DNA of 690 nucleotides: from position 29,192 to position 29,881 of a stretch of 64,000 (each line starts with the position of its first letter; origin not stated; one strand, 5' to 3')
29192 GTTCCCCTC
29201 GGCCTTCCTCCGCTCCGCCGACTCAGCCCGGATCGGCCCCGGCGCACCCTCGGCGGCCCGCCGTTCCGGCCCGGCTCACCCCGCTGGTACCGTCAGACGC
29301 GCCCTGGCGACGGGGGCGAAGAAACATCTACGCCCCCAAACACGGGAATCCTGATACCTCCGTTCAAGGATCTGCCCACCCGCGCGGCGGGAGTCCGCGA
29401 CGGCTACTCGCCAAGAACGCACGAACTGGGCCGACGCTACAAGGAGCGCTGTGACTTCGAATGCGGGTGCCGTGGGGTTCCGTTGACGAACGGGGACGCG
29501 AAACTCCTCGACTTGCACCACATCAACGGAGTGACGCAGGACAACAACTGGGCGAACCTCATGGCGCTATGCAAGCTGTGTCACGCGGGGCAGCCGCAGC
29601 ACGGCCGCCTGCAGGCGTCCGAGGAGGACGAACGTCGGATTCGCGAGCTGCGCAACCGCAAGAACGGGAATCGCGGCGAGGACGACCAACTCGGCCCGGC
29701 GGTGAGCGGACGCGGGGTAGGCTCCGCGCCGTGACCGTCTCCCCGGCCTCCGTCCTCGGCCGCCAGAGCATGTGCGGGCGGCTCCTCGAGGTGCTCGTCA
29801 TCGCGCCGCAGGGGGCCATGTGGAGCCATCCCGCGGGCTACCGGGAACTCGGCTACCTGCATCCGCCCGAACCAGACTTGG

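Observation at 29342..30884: HNH endonuclease / DDAH-amidinotransferase-superfamily enzyme / small membrane protein: a tightly coupled three-gene unit abutting the IS256 element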

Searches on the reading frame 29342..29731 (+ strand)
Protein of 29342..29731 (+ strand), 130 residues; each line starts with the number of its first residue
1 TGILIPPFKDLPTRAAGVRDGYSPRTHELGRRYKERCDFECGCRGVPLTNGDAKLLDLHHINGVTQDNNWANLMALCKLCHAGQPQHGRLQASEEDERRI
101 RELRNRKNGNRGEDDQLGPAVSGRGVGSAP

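Call 5: search_protein_families(library=pfam, proteins=[window:29342-29731:+], max_evalue=0.1)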
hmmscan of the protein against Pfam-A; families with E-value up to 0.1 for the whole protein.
window:29342-29731:+ (130 aa): 2 families
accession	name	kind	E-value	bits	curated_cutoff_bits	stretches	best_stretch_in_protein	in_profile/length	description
PF13392.12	HNH_3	-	0.00011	22.2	24.8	1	57-78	20-41/46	HNH endonuclease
PF01844.29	HNH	-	0.023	15.3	21.4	1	54-81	12-41/47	HNH endonuclease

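Call 7: search_protein_families(library=ncbifam, proteins=[window:29342-29731:+], max_evalue=0.1)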
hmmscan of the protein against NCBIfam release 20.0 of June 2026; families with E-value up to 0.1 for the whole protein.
window:29342-29731:+ (130 aa): 2 families
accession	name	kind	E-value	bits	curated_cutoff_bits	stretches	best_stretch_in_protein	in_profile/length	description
NF041791.1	anti-phage_ZorE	equivalog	5.5e-16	58.4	600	1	19-108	186-274/358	type II Zorya anti-phage system protein ZorE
TIGR01904.2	GSu_C4xC__C2xCH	domain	0.077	12.8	27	0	63-90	37-65/73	CxxxxCH/CxxCH domain c-type cytochrome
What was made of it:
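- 29363..29734 (+): 3' remnant of a ZorE-family HNH nuclease gene, probably a pseudogene. Homology runs from 29363 to 29671, followed by an unmatched tail up to the TGA at 29732-29734. The only canonical-start ORF is TTG 29483-29734 (83 aa), which lacks the first zinc-ligand region. NCBIfam ZorE positions 186-274 of 358 (call 7).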

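Call 8: search_protein_families(library=padloc, proteins=[window:29342-29731:+], max_evalue=0.1)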
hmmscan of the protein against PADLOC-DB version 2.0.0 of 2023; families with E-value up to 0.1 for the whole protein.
window:29342-29731:+ (130 aa): 6 families
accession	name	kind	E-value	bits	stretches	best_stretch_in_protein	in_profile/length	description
PDLC00642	ZorE2|ZorE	-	5e-25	86.5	1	19-106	194-279/283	HNH endonuclease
PDLC00645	ZorE2|ZorE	-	8.3e-23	79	1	8-108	178-278/375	HNH endonuclease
PDLC00643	ZorE2|ZorE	-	2e-16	58.2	1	21-97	198-274/282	HNH endonuclease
PDLC00644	ZorE2|ZorE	-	1.7e-10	39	1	21-100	174-254/267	HNH endonuclease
PDLC03673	HEase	-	6.5e-05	20.7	1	54-98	103-147/227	homing endonuclease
PDLC03662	mREase_IV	-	0.0017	15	1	18-83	467-533/560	Type IV methyl-directed restriction enzyme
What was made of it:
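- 29363..29734 (+): PADLOC ZorE E 5e-25, profile positions 194-279 of 283 (call 8).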

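Call 21: find_homologous_proteins(query=window:29357-29731:+, max_evalue=0.001)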
Query window:29357-29731:+ (125 aa): 1 proteins with E <= 0.001 among 3 candidates.
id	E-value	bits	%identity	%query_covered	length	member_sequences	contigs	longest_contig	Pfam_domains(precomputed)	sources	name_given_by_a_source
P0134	2.8e-48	181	99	66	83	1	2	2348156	-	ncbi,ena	-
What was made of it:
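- Tried and rejected: It found only itself (call 21).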

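Call 30: search_protein_representatives(protein=window:29357-29731:+)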
Query: 125 residues. Proteins with E-value up to 0.001 (for the whole library): 682; up to 1e-10: 42; up to 1e-30: 1. The best 150 are listed.
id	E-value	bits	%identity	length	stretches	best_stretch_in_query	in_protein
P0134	8.9e-49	181.3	99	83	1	43-125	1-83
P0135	4.5e-14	69.0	38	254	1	3-102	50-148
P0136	6.1e-14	68.5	40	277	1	1-100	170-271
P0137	6.6e-14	68.4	41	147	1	3-100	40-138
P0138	7.3e-14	68.3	43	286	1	15-103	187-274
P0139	1.1e-13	67.7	40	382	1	4-106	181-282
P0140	4.6e-13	65.7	38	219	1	3-110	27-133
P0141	5.2e-13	65.5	43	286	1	6-101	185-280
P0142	6.5e-13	65.2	42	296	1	1-102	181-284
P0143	9.3e-13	64.7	43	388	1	3-104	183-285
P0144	9.6e-13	64.7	41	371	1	3-103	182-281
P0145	9.7e-13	64.6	40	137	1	13-101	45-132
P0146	1.0e-12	64.5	40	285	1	6-100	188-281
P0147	1.3e-12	64.3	38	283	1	3-99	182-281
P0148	1.4e-12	64.1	40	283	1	3-100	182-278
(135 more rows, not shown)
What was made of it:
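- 29363..29734 (+): In most relatives the match lies at residues ~180-285 of 270-390 aa proteins (call 30).
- Closest known: ZorE, the HNH nickase effector of the Zorya type II anti-phage system. Different: Identity to any relative is at most 43% (call 30).
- A minority of relatives in the representative library are short (114-190 aa) (call 30).
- Tried and rejected: The full HMMER scan was needed (call 30).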

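Call 32: search_protein_families(library=padloc, proteins=[P0135, P0136, P0137, P0138, P0139, P0141, P0142, P0143, P0144, P0145], max_evalue=0.001)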
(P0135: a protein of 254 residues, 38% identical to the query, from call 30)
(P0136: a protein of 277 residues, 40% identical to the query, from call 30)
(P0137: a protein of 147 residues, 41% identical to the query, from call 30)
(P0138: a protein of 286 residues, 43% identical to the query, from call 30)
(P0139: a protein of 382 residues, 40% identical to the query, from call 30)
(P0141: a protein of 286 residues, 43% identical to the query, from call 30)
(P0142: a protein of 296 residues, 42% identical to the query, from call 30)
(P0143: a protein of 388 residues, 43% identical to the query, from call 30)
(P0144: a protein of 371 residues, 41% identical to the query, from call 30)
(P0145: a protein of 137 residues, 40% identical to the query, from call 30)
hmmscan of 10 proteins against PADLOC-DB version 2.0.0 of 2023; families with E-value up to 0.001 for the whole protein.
P0135 (254 aa): 5 families
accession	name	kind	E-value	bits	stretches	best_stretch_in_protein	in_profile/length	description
PDLC00645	ZorE2|ZorE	-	2.9e-74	248.4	1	6-231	132-360/375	HNH endonuclease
PDLC00642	ZorE2|ZorE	-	1.5e-48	163.7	1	8-150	137-282/283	HNH endonuclease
PDLC00643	ZorE2|ZorE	-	8.1e-31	105.4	1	9-141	137-276/282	HNH endonuclease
PDLC00644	ZorE2|ZorE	-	7.3e-20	69.8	1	63-132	174-244/267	HNH endonuclease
PDLC03673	HEase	-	0.00018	19.2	1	79-131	86-139/227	homing endonuclease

P0136 (277 aa): 6 families
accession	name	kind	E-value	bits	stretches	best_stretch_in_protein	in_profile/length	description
PDLC00645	ZorE2|ZorE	-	6e-77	257.2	1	1-274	1-278/375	HNH endonuclease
PDLC00642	ZorE2|ZorE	-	8.6e-58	194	1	35-274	43-281/283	HNH endonuclease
PDLC00643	ZorE2|ZorE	-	6.7e-42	141.7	1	37-263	49-274/282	HNH endonuclease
PDLC00646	ZorE2|ZorE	-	1.8e-31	107.5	1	1-148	1-145/162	HNH endonuclease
PDLC00644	ZorE2|ZorE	-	1.2e-23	82.1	1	87-259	84-247/267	HNH endonuclease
PDLC03673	HEase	-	1.2e-06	26.3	1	201-260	85-143/227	homing endonuclease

P0137 (147 aa): 5 families
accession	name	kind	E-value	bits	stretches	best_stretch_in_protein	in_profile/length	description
PDLC00645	ZorE2|ZorE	-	6.2e-43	145.2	1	22-144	160-281/375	HNH endonuclease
PDLC00642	ZorE2|ZorE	-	4.8e-40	135.8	1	21-141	161-281/283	HNH endonuclease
PDLC00643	ZorE2|ZorE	-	1.3e-30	104.7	1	23-135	165-279/282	HNH endonuclease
PDLC00644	ZorE2|ZorE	-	1.7e-20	71.8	1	47-135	164-255/267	HNH endonuclease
PDLC03673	HEase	-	3.3e-05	21.6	1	69-126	84-142/227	homing endonuclease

P0138 (286 aa): 6 families
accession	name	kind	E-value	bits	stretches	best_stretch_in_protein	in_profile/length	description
PDLC00642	ZorE2|ZorE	-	5e-69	230.8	1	4-275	6-282/283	HNH endonuclease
PDLC00645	ZorE2|ZorE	-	1.6e-67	226.2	1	1-277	1-281/375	HNH endonuclease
PDLC00643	ZorE2|ZorE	-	7e-62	207.3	1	5-266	9-277/282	HNH endonuclease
PDLC00644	ZorE2|ZorE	-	7.7e-27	92.6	1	4-266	7-254/267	HNH endonuclease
PDLC00646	ZorE2|ZorE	-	1.4e-23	81.8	1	1-148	1-148/162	HNH endonuclease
PDLC03673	HEase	-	0.00017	19.3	1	206-260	88-143/227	homing endonuclease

P0139 (382 aa): 5 families
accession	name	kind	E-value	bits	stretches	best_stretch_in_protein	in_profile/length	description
PDLC00645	ZorE2|ZorE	-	2e-120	400.3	1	5-364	2-363/375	HNH endonuclease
PDLC00642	ZorE2|ZorE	-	1.9e-71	238.8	1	46-280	47-282/283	HNH endonuclease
PDLC00646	ZorE2|ZorE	-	2.4e-43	146.1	1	5-157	2-149/162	HNH endonuclease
PDLC00643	ZorE2|ZorE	-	5.5e-43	145.3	1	46-271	49-277/282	HNH endonuclease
PDLC00644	ZorE2|ZorE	-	1.4e-22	78.6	1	91-268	83-251/267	HNH endonuclease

P0141 (286 aa): 6 families
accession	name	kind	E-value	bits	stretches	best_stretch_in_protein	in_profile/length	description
PDLC00645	ZorE2|ZorE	-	2e-96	321.3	1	3-283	3-279/375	HNH endonuclease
PDLC00642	ZorE2|ZorE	-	1.3e-73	245.9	1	41-283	42-282/283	HNH endonuclease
PDLC00643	ZorE2|ZorE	-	1.6e-48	163.4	1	43-276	46-279/282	HNH endonuclease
PDLC00646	ZorE2|ZorE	-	6.8e-43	144.6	1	2-160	2-150/162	HNH endonuclease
PDLC00644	ZorE2|ZorE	-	6.5e-21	73.2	1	93-269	83-250/267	HNH endonuclease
PDLC03673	HEase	-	1.9e-06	25.7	1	212-268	86-143/227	homing endonuclease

P0142 (296 aa): 5 families
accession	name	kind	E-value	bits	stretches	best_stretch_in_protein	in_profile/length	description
PDLC00645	ZorE2|ZorE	-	4.7e-78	260.8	1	1-287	1-279/375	HNH endonuclease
PDLC00642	ZorE2|ZorE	-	4.1e-67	224.6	1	12-287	14-282/283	HNH endonuclease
PDLC00643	ZorE2|ZorE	-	1.1e-53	180.3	1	8-278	12-277/282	HNH endonuclease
PDLC00644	ZorE2|ZorE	-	2.7e-27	94.1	1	75-266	67-243/267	HNH endonuclease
PDLC00646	ZorE2|ZorE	-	7.4e-27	92.5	1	1-163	1-156/162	HNH endonuclease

P0143 (388 aa): 5 families
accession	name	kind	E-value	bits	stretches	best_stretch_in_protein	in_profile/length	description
PDLC00645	ZorE2|ZorE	-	2.6e-122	406.5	1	1-371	1-366/375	HNH endonuclease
PDLC00642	ZorE2|ZorE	-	4.8e-73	244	1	42-284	46-281/283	HNH endonuclease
PDLC00643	ZorE2|ZorE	-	1.1e-52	177.1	1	44-270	50-271/282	HNH endonuclease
PDLC00646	ZorE2|ZorE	-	9.7e-43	144.1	1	1-156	1-149/162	HNH endonuclease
PDLC00644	ZorE2|ZorE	-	5.1e-23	80.1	1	198-276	174-255/267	HNH endonuclease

P0144 (371 aa): 6 families
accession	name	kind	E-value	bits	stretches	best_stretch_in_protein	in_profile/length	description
PDLC00645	ZorE2|ZorE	-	1.5e-127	423.7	1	1-368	1-364/375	HNH endonuclease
PDLC00642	ZorE2|ZorE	-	2.7e-76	254.7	1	31-282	33-282/283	HNH endonuclease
PDLC00643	ZorE2|ZorE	-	2.4e-54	182.5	1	7-273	11-277/282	HNH endonuclease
PDLC00646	ZorE2|ZorE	-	4.8e-44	148.4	1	1-161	1-155/162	HNH endonuclease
PDLC00644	ZorE2|ZorE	-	1.6e-26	91.6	1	43-267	43-249/267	HNH endonuclease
PDLC03673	HEase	-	1.3e-05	22.9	1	211-274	86-150/227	homing endonuclease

P0145 (137 aa): 5 families
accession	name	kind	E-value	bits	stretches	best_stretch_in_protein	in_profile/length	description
PDLC00645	ZorE2|ZorE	-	7.8e-48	161.4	1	1-135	147-279/375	HNH endonuclease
PDLC00642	ZorE2|ZorE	-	9.4e-45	151.2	1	1-135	150-282/283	HNH endonuclease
PDLC00643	ZorE2|ZorE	-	1.8e-37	127.2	1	2-128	150-279/282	HNH endonuclease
PDLC00644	ZorE2|ZorE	-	5.2e-22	76.8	1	14-113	144-241/267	HNH endonuclease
PDLC03673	HEase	-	0.0005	17.8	1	66-121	88-144/227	homing endonuclease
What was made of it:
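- The top relatives are full-length ZorE-profile proteins of 270-390 aa (calls 30, 32).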
